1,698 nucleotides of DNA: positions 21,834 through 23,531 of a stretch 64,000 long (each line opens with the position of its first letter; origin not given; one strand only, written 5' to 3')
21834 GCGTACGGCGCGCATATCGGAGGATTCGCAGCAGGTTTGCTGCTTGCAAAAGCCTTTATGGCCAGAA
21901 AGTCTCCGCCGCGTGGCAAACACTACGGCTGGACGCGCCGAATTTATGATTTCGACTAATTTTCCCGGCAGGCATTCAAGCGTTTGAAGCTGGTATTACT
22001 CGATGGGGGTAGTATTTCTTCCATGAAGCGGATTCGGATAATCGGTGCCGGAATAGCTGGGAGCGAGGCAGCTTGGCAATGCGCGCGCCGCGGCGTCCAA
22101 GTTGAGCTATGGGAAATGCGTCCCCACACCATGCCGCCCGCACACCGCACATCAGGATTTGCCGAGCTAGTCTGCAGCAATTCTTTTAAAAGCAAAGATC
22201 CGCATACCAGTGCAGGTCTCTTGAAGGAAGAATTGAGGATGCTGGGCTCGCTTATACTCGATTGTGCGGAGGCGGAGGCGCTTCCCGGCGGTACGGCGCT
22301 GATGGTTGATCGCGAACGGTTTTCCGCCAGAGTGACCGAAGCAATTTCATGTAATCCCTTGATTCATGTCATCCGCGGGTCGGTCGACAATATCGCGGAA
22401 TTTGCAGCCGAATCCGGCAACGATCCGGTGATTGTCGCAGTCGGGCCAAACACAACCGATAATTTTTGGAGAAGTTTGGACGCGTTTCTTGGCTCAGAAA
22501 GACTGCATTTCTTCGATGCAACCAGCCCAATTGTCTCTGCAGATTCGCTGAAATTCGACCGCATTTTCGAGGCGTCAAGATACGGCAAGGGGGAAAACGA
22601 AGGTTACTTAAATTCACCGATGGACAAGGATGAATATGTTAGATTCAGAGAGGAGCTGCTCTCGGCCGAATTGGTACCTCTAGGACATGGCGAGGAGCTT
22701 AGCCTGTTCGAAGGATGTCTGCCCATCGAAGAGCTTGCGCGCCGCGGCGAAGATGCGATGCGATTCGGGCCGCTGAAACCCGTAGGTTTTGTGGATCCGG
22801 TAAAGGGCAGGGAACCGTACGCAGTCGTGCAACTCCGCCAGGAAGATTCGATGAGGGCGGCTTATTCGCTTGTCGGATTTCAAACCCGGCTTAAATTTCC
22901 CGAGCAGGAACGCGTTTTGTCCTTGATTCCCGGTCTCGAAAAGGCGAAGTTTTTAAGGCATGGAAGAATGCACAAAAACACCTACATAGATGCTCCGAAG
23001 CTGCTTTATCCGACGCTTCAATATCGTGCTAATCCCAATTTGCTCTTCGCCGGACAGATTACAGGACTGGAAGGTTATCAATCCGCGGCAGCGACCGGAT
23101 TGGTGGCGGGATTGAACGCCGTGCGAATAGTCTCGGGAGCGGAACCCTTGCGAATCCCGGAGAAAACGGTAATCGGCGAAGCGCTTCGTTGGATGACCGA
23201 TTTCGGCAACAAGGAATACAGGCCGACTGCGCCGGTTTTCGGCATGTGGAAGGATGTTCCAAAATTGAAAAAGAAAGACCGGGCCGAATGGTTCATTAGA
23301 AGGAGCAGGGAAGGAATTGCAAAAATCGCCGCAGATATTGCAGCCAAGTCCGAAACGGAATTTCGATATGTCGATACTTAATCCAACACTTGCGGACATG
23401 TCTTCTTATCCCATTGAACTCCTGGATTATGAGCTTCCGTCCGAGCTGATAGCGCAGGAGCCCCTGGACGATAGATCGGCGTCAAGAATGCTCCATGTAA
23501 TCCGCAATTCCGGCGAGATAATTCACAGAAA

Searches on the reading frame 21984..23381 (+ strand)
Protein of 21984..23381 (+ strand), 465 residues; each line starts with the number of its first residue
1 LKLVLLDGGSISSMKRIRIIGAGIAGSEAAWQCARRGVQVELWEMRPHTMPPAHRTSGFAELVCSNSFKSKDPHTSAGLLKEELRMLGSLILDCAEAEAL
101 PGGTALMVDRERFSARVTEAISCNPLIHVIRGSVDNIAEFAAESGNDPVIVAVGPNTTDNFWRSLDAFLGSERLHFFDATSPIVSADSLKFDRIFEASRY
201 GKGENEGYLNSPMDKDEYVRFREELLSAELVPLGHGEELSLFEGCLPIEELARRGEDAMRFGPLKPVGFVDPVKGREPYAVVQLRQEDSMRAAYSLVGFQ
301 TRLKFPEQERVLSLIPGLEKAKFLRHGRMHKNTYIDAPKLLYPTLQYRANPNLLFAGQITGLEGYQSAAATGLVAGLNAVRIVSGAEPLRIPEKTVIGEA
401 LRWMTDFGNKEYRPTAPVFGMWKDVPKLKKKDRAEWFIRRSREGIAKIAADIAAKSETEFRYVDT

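Call 37: find_homologous_proteins(query=window:21984-23381:+, max_evalue=1e-30)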
Query window:21984-23381:+ (465 aa): 8000 proteins with E <= 1e-30 among 8000 candidates; the best 120 are listed.
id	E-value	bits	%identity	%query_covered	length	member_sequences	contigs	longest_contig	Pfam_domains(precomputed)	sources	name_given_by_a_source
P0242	0.0e+0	1053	100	100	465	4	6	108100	PF01266.31,PF13450.13,PF01134.29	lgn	-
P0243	2.2e-183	628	63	93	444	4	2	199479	PF13450.13,PF01134.29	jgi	-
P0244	3.6e-183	628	63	95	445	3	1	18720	PF01266.31,PF13450.13,PF01134.29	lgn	-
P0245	6.1e-172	591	59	93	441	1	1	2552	PF01266.31,PF13450.13,PF00890.31,PF01262.28,PF01134.29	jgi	-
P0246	9.8e-170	583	59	93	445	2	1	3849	PF01266.31,PF01262.28,PF01134.29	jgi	jgi:methylenetetrahydrofolate--tRNA-(uracil-5-)-methyltransferase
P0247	6.5e-163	561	57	92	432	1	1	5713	PF01266.31,PF13450.13,PF01262.28,PF01134.29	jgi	jgi:methylenetetrahydrofolate--tRNA-(uracil-5-)-methyltransferase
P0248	4.5e-162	558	62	87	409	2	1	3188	PF01134.29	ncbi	-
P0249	1.3e-155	537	54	94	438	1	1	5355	PF01134.29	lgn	-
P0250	8.1e-144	498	53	95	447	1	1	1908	PF01266.31,PF01134.29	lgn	-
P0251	3.2e-143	496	54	94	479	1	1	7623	PF01134.29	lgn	-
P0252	6.9e-143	495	54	93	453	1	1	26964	PF01266.31,PF07992.21,PF01134.29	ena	-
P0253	8.0e-142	491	55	92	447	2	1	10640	PF13450.13,PF01134.29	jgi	-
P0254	2.3e-139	483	53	93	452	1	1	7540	PF01266.31,PF13450.13,PF01134.29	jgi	jgi:methylenetetrahydrofolate--tRNA-(uracil-5-)-methyltransferase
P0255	3.9e-139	482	55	92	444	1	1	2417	PF01266.31,PF13450.13,PF00890.31,PF01134.29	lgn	-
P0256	4.9e-139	482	53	92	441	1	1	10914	PF01266.31,PF13450.13,PF01134.29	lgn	-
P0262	1.2e-137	478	51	96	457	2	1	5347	PF01266.31,PF01134.29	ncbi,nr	ncbi:MAG: methylenetetrahydrofolate--tRNA-(uracil(54)-C(5))-methyltransferase (FADH(2)-oxidizing) Tr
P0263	1.6e-137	477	51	94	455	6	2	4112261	PF01134.29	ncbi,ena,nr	ncbi:MAG: methylenetetrahydrofolate--tRNA-(uracil(54)-C(5))-methyltransferase (FADH(2)-oxidizing) Tr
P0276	1.6e-134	467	52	93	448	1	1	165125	PF01134.29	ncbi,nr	ncbi:methylenetetrahydrofolate--tRNA-(uracil(54)-C(5))-methyltransferase (FADH(2)-oxidizing) TrmFO [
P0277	3.9e-134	466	52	95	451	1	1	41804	PF01134.29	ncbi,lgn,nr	ncbi:methylenetetrahydrofolate--tRNA-(uracil(54)-C(5))-methyltransferase (FADH(2)-oxidizing) TrmFO [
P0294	1.2e-131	458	53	88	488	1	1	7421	PF01266.31,PF01134.29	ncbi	ncbi:MAG TPA: FADH(2)-oxidizing methylenetetrahydrofolate--tRNA-(uracil(54)-C(5))-methyltransferase 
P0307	1.1e-130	455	52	90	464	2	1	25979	PF01134.29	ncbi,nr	ncbi:MAG: methylenetetrahydrofolate--tRNA-(uracil(54)-C(5))-methyltransferase (FADH(2)-oxidizing) Tr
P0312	1.8e-130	454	48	93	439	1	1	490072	PF01266.31,PF13450.13,PF01134.29,PF12831.14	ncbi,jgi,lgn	ncbi:MAG: methylenetetrahydrofolate--tRNA-(uracil(54)-C(5))-methyltransferase (FADH(2)-oxidizing) Tr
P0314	1.9e-130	454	53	90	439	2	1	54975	PF01266.31,PF13450.13,PF07992.21,PF01262.28,PF01134.29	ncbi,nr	ncbi:MAG: FADH(2)-oxidizing methylenetetrahydrofolate--tRNA-(uracil(54)-C(5))-methyltransferase TrmF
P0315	2.0e-130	454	53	93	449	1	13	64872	PF13450.13,PF01134.29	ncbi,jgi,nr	ncbi:MAG TPA: methylenetetrahydrofolate--tRNA-(uracil(54)-C(5))-methyltransferase (FADH(2)-oxidizing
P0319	2.8e-130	453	51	93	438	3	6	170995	PF01266.31,PF01134.29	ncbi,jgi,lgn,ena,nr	ncbi:MAG: methylenetetrahydrofolate--tRNA-(uracil(54)-C(5))-methyltransferase (FADH(2)-oxidizing) Tr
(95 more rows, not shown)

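Call 39: list_cluster_members(proteins=[P0262, P0263, P0276, P0277, P0294, P0307, P0312, P0314, P0315, P0319])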
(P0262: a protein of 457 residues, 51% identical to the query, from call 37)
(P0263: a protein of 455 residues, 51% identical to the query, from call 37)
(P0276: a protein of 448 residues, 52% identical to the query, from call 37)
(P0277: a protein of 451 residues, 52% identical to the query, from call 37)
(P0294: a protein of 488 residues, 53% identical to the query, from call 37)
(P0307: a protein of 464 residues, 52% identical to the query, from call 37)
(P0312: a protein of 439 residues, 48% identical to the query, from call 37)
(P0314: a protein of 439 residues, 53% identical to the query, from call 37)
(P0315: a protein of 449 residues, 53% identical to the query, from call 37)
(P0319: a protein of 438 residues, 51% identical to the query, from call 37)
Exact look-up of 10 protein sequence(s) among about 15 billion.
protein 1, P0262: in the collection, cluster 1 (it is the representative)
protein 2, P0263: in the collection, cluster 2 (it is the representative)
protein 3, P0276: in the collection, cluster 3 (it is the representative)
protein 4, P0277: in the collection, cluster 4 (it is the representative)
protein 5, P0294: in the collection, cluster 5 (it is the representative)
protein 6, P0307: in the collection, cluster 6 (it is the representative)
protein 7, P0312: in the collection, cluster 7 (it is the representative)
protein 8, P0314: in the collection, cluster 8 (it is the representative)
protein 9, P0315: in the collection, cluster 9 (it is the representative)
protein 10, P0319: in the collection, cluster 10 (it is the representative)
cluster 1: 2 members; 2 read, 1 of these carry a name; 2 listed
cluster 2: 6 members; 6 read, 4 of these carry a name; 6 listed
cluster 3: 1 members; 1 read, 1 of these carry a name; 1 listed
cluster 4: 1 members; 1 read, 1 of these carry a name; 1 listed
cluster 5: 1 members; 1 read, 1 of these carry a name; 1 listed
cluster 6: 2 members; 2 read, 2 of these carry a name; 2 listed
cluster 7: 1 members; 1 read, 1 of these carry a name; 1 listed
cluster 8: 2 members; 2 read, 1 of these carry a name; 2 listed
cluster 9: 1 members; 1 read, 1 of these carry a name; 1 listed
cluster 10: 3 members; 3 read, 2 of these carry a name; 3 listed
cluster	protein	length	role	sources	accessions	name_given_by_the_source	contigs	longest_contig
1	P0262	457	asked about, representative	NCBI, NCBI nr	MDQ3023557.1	MAG: methylenetetrahydrofolate--tRNA-(uracil(54)-C(5))-methyltransferase ... | methylenetetrahydrofolate--tRNA-(uracil(54)-C(5))-methyltransferase (FADH(2)-oxidizing) ...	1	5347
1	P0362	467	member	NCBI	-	-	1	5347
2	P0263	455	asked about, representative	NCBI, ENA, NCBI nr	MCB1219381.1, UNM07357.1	MAG: methylenetetrahydrofolate--tRNA-(uracil(54)-C(5))-methyltransferase ... | methylenetetrahydrofolate--tRNA-(uracil(54)-C(5))-methyltransferase (FADH(2)-oxidizing) ...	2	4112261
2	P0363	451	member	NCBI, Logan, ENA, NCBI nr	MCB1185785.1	methylenetetrahydrofolate--tRNA-(uracil(54)-C(5))-methyltransferase (FADH(2)-oxidizing) ...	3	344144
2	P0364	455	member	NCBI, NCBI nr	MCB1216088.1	methylenetetrahydrofolate--tRNA-(uracil(54)-C(5))-methyltransferase (FADH(2)-oxidizing) ...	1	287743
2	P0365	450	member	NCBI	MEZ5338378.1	MAG: methylenetetrahydrofolate--tRNA-(uracil(54)-C(5))-methyltransferase ...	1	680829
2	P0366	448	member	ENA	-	-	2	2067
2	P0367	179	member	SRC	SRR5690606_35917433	-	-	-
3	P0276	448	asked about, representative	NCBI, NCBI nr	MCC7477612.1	methylenetetrahydrofolate--tRNA-(uracil(54)-C(5))-methyltransferase (FADH(2)-oxidizing) ...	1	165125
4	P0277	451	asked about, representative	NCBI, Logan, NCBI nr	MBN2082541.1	methylenetetrahydrofolate--tRNA-(uracil(54)-C(5))-methyltransferase (FADH(2)-oxidizing) ...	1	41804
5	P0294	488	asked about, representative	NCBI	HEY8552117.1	MAG TPA: FADH(2)-oxidizing ...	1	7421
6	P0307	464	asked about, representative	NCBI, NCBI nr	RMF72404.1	MAG: methylenetetrahydrofolate--tRNA-(uracil(54)-C(5))-methyltransferase ...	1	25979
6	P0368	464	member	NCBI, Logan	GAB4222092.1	MAG: methylenetetrahydrofolate--tRNA-(uracil(54)-C(5)) -methyltransferase ...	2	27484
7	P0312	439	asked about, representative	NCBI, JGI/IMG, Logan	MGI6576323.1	MAG: methylenetetrahydrofolate--tRNA-(uracil(54)-C(5))-methyltransferase ... | methylenetetrahydrofolate--tRNA-(uracil-5-)-methyltransferase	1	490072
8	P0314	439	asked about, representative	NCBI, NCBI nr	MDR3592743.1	MAG: FADH(2)-oxidizing ... | FADH(2)-oxidizing methylenetetrahydrofolate--tRNA-(uracil(54)-C(5))-methyltransferase ...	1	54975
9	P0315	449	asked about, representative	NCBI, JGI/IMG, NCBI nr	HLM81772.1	MAG TPA: methylenetetrahydrofolate--tRNA-(uracil(54)-C(5))-methyltransferase ... | methylenetetrahydrofolate--tRNA-(uracil(54)-C(5))-methyltransferase (FADH(2)-oxidizing) ...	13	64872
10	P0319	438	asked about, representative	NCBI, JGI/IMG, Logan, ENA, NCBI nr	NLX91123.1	MAG: methylenetetrahydrofolate--tRNA-(uracil(54)-C(5))-methyltransferase ... | methylenetetrahydrofolate--tRNA-(uracil(54)-C(5))-methyltransferase (FADH(2)-oxidizing) ...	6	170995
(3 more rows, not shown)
